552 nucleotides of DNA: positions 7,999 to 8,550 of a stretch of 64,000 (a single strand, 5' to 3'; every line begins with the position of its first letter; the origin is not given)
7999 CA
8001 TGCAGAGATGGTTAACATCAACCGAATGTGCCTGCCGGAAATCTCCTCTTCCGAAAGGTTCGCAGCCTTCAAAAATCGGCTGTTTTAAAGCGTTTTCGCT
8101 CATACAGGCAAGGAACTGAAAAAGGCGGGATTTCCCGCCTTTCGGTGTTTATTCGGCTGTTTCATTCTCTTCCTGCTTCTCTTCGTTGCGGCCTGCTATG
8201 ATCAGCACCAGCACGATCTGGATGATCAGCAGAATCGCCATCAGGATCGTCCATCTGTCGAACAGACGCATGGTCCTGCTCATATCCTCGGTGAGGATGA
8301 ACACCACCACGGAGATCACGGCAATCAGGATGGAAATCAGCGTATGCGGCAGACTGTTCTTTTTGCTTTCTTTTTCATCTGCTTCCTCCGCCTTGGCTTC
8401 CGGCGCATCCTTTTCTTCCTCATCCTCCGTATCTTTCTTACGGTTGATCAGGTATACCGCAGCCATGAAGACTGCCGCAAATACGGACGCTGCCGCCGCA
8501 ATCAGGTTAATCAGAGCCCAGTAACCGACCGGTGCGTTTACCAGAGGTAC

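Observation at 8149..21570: Candidate new system: signal peptidase + degenerate GGDEF + membrane-tethered ECF sigma + microproteins + giant repeat surface protein in one coupled operon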

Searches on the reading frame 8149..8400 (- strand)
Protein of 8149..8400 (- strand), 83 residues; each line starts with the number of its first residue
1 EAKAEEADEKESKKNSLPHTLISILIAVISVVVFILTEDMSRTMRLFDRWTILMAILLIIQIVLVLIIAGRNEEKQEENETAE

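Call 41: find_related_loci(query=A3, collection=metagenome_contigs, flank=10000)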
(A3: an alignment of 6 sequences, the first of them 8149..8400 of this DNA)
Query A3 (83 aa) in metagenome_contigs; peptide patterns used: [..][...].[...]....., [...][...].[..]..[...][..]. (x = any residue, [..] = any of these).
335 stretches matched a pattern; 292 encode a relative of the query (tblastn E <= 1e-3); the best 80 are kept; 80 distinct loci.
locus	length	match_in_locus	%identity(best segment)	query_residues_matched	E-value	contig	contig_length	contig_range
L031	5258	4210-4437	44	5-83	2e-17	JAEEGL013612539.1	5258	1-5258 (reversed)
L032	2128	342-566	43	4-82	1e-16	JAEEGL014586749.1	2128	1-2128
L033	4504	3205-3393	48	21-83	1e-15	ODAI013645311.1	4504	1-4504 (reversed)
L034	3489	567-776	41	9-78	3e-15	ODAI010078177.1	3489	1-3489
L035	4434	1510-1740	44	5-83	6e-15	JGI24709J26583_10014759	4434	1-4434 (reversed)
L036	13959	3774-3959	56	21-83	6e-15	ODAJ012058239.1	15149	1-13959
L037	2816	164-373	41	9-78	8e-15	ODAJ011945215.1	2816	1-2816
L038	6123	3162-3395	38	2-82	8e-15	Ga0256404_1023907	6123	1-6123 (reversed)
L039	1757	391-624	42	4-79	1e-14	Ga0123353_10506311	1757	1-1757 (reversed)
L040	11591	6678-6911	37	2-82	1e-14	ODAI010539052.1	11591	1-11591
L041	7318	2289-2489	40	2-68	3e-14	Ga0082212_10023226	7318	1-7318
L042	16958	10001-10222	44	2-80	5e-14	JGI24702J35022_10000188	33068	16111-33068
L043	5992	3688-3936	37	3-83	5e-14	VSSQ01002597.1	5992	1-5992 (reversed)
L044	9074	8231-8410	42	21-80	6e-14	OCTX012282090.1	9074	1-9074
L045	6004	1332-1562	41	5-82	6e-14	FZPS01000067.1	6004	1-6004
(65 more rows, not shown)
